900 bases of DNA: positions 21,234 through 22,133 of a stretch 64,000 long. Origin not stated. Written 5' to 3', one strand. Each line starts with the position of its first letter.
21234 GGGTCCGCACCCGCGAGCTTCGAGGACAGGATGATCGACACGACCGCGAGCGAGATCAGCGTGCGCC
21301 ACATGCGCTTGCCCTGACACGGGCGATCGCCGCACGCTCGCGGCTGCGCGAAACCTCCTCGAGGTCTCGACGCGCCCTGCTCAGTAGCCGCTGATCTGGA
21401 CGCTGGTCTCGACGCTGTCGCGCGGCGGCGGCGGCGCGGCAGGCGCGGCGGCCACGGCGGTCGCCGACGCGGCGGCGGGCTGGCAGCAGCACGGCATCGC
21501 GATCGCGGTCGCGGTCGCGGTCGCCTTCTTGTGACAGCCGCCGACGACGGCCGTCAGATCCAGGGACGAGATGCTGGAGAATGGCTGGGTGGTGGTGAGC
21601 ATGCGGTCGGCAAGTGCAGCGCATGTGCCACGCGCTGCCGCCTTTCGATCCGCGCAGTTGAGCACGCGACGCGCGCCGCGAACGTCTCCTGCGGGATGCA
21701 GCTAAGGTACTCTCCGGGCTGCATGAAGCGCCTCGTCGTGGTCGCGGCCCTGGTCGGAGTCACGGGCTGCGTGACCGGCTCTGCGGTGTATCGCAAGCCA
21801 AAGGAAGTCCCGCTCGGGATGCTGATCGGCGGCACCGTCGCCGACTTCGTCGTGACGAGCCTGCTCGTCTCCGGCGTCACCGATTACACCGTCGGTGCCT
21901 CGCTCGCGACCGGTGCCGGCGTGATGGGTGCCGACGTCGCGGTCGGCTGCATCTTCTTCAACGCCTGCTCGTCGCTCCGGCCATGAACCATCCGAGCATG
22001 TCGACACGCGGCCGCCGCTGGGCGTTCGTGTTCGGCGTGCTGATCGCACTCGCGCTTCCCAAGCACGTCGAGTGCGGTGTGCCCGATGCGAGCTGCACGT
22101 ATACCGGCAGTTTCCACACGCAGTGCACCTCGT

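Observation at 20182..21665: P4 (CCC-containing GG-leader peptide) heads an operon-like array with a secreted protein and an expansin-like lipoprotein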

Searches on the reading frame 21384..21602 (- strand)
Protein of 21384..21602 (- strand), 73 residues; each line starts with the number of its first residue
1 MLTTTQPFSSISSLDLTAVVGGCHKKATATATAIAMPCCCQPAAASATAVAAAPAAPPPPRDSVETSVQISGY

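Call 5: search_protein_families(library=pfam, proteins=[window:21384-21602:-], max_evalue=1)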
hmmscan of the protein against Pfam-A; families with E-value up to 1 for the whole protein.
seq(73 aa): 0 families

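Call 6: search_protein_families(library=ncbifam, proteins=[window:21384-21602:-], max_evalue=1)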
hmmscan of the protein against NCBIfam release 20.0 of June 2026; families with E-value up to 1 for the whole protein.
seq(73 aa): 0 families

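Call 8: find_homologous_proteins(query=window:21384-21602:-, max_evalue=0.01)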
Query seq(73 aa) (73 aa): 2 proteins with E <= 0.01 among 278 candidates.
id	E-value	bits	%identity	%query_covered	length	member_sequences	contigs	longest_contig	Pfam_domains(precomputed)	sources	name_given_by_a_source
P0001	3.6e-37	142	100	100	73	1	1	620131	-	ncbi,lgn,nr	ncbi:MAG TPA: hypothetical protein VFQ53_08130 [Kofleriaceae bacterium]|nr:hypothetical protein [Kof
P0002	7.5e-3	34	35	90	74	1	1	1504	-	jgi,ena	-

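Call 10: find_encoding_contigs(protein=P0002, flank=5000)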
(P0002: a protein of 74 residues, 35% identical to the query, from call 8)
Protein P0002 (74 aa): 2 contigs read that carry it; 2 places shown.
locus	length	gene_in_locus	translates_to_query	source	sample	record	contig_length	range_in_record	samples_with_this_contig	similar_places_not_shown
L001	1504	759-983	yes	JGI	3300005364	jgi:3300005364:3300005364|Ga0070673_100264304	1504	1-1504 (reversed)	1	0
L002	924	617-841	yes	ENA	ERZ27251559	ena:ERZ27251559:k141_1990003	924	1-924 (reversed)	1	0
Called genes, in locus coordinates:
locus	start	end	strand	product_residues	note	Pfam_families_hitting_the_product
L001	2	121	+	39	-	?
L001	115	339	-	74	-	-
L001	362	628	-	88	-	-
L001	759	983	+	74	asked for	-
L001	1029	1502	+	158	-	?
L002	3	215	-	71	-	?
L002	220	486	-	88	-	-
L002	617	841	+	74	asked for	-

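Call 16: find_encoding_contigs(protein=P0001, flank=10000, max_places=3)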
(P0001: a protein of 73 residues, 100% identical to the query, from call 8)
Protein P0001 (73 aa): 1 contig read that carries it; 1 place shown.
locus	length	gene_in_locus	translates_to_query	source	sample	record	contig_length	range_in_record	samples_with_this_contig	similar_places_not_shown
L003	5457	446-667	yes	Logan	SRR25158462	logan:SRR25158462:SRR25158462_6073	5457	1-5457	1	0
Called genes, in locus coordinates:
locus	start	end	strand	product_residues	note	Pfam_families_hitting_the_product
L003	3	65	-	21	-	?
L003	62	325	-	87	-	-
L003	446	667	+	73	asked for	-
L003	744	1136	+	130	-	-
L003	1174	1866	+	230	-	PF03330:DPBB_1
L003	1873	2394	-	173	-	-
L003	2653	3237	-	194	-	-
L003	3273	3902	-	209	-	PF03886:ABC_trans_aux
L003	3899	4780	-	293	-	PF02470:MlaD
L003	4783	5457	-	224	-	?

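Call 21: search_protein_representatives(alignment_id=A1)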
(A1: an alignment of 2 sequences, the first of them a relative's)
Query: 2 sequences, 76 profile positions. Proteins with E-value up to 0.001 (for the whole library): 12; up to 1e-10: 2; up to 1e-30: 1. The best 12 are listed.
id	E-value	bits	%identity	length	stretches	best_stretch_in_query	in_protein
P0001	1.5e-35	137.5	-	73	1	1-76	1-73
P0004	5.1e-20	87.7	-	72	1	1-76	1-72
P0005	1.8e-08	50.7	-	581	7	22-58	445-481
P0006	2.6e-07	47.0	-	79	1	6-76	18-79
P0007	6.0e-07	45.9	-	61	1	4-76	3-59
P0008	1.0e-05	41.9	-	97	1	5-74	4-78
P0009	1.6e-05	41.3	-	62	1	4-76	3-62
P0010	1.9e-05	41.0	-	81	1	5-74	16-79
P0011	2.2e-04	37.6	-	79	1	1-75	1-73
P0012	2.5e-04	37.4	-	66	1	1-72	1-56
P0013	2.6e-04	37.4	-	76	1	6-74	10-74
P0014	7.2e-04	36.0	-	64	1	1-76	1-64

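Call 23: find_encoding_contigs(protein=P0007, flank=6000, max_places=4)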
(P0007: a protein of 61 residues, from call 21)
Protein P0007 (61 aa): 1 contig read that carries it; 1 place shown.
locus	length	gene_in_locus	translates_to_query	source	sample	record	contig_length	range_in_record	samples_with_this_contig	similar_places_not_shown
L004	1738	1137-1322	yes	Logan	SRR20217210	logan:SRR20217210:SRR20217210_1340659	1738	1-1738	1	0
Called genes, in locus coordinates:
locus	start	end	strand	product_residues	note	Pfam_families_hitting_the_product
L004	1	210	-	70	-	?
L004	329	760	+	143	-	PF01272:GreA_GreB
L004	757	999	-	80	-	-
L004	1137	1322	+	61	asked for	-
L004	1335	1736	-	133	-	?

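Call 24: find_encoding_contigs(protein=P0006, flank=6000, max_places=4)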
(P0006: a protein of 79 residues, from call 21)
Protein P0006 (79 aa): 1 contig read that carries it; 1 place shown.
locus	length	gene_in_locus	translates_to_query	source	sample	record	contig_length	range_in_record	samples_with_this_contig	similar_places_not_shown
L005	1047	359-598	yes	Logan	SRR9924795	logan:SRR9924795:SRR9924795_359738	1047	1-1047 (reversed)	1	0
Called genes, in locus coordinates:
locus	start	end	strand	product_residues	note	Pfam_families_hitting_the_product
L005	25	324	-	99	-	-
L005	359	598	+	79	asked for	-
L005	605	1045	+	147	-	?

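Call 28: find_encoding_contigs(protein=P0009, flank=6000, max_places=4)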
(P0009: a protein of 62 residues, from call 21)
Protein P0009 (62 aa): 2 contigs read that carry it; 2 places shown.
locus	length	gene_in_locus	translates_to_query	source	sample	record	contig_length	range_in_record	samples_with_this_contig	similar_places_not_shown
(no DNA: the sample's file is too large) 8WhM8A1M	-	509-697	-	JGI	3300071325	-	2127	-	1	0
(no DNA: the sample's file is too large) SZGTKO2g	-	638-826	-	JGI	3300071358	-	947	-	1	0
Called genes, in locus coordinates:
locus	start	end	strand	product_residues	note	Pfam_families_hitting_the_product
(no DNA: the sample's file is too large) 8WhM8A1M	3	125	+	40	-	?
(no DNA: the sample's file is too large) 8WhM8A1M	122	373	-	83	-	-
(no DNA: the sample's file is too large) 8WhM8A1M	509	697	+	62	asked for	-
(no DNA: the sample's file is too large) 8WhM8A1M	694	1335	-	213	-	-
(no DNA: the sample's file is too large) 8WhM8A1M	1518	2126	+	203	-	?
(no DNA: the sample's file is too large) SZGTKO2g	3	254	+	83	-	?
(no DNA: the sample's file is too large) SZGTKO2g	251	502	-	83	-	-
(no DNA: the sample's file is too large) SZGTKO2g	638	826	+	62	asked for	-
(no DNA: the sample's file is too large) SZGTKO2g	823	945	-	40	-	?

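Call 29: find_encoding_contigs(protein=P0010, flank=6000, max_places=4)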
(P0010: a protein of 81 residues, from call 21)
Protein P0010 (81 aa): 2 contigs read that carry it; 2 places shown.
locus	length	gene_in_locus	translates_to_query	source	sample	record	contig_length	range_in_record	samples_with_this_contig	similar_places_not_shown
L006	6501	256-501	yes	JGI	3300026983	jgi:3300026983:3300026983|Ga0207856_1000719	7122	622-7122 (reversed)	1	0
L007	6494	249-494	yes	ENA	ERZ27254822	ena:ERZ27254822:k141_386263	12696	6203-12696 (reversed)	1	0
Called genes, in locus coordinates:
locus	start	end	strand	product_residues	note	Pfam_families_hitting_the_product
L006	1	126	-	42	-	?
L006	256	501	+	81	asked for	-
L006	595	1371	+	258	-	-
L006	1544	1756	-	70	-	-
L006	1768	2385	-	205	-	-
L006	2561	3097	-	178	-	-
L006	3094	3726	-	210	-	-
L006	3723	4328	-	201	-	PF01618:MotA_ExbB (weak)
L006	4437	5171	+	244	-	-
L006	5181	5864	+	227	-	PF01965:DJ-1_PfpI, PF17124:ThiJ_like (faint)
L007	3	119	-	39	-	?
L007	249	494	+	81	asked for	-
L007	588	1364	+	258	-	-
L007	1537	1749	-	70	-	-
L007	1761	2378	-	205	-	-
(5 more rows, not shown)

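Call 36: find_related_loci(query=A3, collection=genome_contigs, flank=8000)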
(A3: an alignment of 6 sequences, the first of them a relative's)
Query A3 (73 aa) in genome_contigs; peptide patterns used: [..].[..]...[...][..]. (x = any residue, [..] = any of these).
35 stretches matched a pattern, but none encodes a relative of the query by tblastn (E <= 1e-3).

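Call 51: find_homologous_proteins(query=A5, max_evalue=0.01)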
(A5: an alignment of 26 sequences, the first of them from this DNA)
Query A5 (26 sequences) (73 aa, profile of the alignment): 122 proteins with E <= 0.01 among 8000 candidates; the best 120 are listed.
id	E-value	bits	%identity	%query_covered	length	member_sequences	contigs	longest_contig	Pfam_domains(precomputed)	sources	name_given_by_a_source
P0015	8.2e-19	86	-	-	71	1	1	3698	-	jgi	jgi:hypothetical protein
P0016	2.9e-18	84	42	97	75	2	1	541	-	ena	-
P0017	5.0e-18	83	40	77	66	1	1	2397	-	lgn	-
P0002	2.3e-17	81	35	90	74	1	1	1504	-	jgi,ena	-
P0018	6.8e-17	80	39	97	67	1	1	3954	-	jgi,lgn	jgi:hypothetical protein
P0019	8.0e-17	79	36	97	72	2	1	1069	-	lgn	-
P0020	1.1e-16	79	45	88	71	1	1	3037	-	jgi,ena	-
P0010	1.9e-16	78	36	97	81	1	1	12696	-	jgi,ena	-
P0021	2.8e-16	78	-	-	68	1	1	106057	-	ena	-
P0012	3.3e-16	77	46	55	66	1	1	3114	-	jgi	jgi:hypothetical protein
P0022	3.9e-16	77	-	-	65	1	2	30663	-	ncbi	-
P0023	4.1e-16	77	38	90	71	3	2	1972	-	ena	-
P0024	4.7e-16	77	42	88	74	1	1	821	-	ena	-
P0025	9.8e-16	76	42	88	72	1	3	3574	-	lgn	-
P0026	1.1e-15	76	39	95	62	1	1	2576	-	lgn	-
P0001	1.0e-14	73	100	100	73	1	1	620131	-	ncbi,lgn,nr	ncbi:MAG TPA: hypothetical protein VFQ53_08130 [Kofleriaceae bacterium]|nr:hypothetical protein [Kof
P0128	2.8e-5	42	45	30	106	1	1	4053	-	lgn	-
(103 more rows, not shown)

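Call 57: find_encoding_contigs(protein=P0021, flank=10000, max_places=2)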
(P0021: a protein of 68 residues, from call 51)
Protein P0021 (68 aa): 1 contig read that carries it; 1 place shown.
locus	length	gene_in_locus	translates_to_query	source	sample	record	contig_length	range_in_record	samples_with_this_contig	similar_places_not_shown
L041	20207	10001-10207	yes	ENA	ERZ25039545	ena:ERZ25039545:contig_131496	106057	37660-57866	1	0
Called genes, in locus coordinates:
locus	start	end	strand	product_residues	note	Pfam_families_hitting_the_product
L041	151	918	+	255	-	PF05726:Pirin_C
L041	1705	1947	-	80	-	PF00854:PTR2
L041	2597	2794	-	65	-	-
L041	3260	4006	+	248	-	PF01734:Patatin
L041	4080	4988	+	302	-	-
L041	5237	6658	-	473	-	PF01370:Epimerase (weak)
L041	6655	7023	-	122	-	PF01370:Epimerase (weak)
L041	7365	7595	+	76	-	-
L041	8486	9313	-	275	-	-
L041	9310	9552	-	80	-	-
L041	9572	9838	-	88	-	-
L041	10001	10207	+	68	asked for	-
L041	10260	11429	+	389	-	PF13180:PDZ_2 (weak), PF17820:PDZ_6 (faint)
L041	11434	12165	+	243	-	PF03330:DPBB_1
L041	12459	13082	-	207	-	-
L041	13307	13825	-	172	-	-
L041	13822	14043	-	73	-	-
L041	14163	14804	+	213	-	-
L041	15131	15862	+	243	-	-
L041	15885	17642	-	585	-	PF03372:Exo_endo_phos, PF00932:LTD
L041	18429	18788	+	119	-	-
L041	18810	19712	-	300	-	PF00126:HTH_1, PF03466:LysR_substrate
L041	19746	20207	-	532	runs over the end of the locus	PF00118:Cpn60_TCP1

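Call 58: find_encoding_contigs(protein=P0128, flank=6000, max_places=2)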
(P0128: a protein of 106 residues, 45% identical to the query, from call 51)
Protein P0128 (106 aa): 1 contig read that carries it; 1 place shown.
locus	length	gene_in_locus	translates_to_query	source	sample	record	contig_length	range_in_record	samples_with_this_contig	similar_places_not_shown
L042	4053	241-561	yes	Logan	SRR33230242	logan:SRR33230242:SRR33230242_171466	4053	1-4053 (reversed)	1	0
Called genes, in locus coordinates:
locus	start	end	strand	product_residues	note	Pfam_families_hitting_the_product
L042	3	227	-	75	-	?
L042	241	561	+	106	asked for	-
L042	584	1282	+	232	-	PF03330:DPBB_1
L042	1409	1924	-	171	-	-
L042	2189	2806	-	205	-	PF03886:ABC_trans_aux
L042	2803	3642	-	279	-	PF02470:MlaD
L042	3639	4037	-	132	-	PF00005:ABC_tran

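Call 64: predict_structure(alignment_id=A6)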
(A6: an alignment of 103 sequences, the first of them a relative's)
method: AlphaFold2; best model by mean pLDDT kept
length: 73 residues; sequences in the alignment: 103
mean_pLDDT: 63.1   pTM: 0.19
mean pLDDT of the five models: 63.1, 62.8, 61.8, 59.0, 57.2
residues with pLDDT >= 90: 0; 70-90: 29; 50-70: 25; < 50: 19
segments of 3 or more residues with pLDDT < 50: 29-37, 39-41, 45-49
pLDDT, mean of each block of 10 residues (from residue 1): 74 78 59 45 47 69 70 59
secondary structure, 60 per line:
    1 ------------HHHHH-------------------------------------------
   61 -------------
elements in order: H13-17

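Call 69: search_protein_families(library=ncbifam, alignment_id=A6, max_evalue=1)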
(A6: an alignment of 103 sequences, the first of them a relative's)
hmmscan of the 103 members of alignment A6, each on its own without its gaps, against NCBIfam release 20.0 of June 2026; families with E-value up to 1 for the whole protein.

A. member 1, P0001 (73 aa): 0 families

B. families by the number of members that match (of 103 scanned): 23 families
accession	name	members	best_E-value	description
NF033930.1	pneumo_PspA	15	0.041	pneumococcal surface protein A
NF037973.1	metallo_SslE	9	0.067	lipoprotein metalloprotease SslE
NF033186.1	internalin_K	6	0.024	class 1 internalin InlK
TIGR03977.1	rSAM_pair_HxsC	5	0.042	His-Xaa-Ser system radical SAM maturase HxsC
NF008084.0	PRK10819.1-5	4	0.0074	TonB system transport protein TonB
NF050804.1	CellDivDipMCaul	4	0.019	cell division endopeptidase DipM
NF005847.0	PRK07764.2-3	3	0.035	DNA polymerase III subunit gamma and tau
NF047903.1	MmDecMmdC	3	0.2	methylmalonyl-CoA decarboxylase subunit gamma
NF038163.1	bactofencin_A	2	0.022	bactofencin A family cationic bacteriocin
NF052243.1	T4PFormProtSgmX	2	0.31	type IV pili formation protein SgmX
NF010519.0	PRK13922.13-4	2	0.39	rod shape-determining protein MreC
NF033845.1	MSCRAMM_ClfB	2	0.41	MSCRAMM family adhesin clumping factor ClfB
NF004173.0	PRK05641.1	2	0.48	putative acetyl-CoA carboxylase biotin carboxyl carrier protein subunit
NF003400.0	PRK04654.1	2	0.69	sec-independent translocase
TIGR03949.1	bact_IIb_cerein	2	0.91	class IIb bacteriocin, lactobin A/cerein 7B family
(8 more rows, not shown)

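Call 70: search_protein_families(library=pfam, alignment_id=A6, max_evalue=1)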
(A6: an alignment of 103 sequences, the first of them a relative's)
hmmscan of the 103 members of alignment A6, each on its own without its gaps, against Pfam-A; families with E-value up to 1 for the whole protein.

A. member 1, P0001 (73 aa): 0 families

B. families by the number of members that match (of 103 scanned): 17 families
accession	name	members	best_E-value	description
PF10439.15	Bacteriocin_IIc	13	0.011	Bacteriocin class II with double-glycine leader peptide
PF04625.18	DEC-1_N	12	0.0044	DEC-1 protein, N-terminal region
PF12312.13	NeA_P2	10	0.00047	Nepovirus subgroup A polyprotein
PF16101.10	PRIMA1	9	0.0031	Proline-rich membrane anchor 1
PF04626.18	DEC-1_C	3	0.071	Dec-1 protein, C terminal region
PF23677.1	YnaL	1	0.02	Protein YnaL-like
PF04246.17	RseC_MucC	1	0.076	Positive regulator of sigma(E), RseC/MucC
PF04806.17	EspF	1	0.11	EspF protein repeat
PF17050.10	AIM5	1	0.12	Altered inheritance of mitochondria 5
PF21375.2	POT1_C_insert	1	0.15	Protection of telomeres protein 1 (POT1), C-terminal insertion domain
PF05610.16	DUF779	1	0.16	Protein of unknown function (DUF779)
PF11632.14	LcnG-beta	1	0.23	Lactococcin G-beta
PF16934.11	Mersacidin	1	0.23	Two-component Enterococcus faecalis cytolysin (EFC)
PF19267.4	CIS_spike_tip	1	0.32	Contractile injection system spike tip protein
PF12200.13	DUF3597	1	0.34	Domain of unknown function (DUF3597)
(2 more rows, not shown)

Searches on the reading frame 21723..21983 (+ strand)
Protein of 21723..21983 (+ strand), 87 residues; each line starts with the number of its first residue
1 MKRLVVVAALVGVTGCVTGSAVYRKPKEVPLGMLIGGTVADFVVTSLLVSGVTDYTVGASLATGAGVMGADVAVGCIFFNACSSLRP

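Call 5: search_protein_families(library=pfam, proteins=[window:21723-21983:+], max_evalue=1)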
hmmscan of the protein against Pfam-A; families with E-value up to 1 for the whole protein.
seq(87 aa): 2 families
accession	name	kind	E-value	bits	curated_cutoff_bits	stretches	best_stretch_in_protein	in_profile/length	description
PF19733.4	DUF6223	-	0.057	14.2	27.4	1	6-74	7-77/98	Family of unknown function (DUF6223)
PF14880.11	COX14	-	0.095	13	25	1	5-24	16-35/59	Cytochrome oxidase c assembly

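Call 6: search_protein_families(library=ncbifam, proteins=[window:21723-21983:+], max_evalue=1)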
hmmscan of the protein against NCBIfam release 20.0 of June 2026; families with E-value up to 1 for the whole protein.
seq(87 aa): 1 family
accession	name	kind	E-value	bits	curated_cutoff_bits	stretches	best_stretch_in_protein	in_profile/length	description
NF004888.0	PRK06251.1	equivalog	0.38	11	101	1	29-83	10-64/102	V-type ATP synthase subunit K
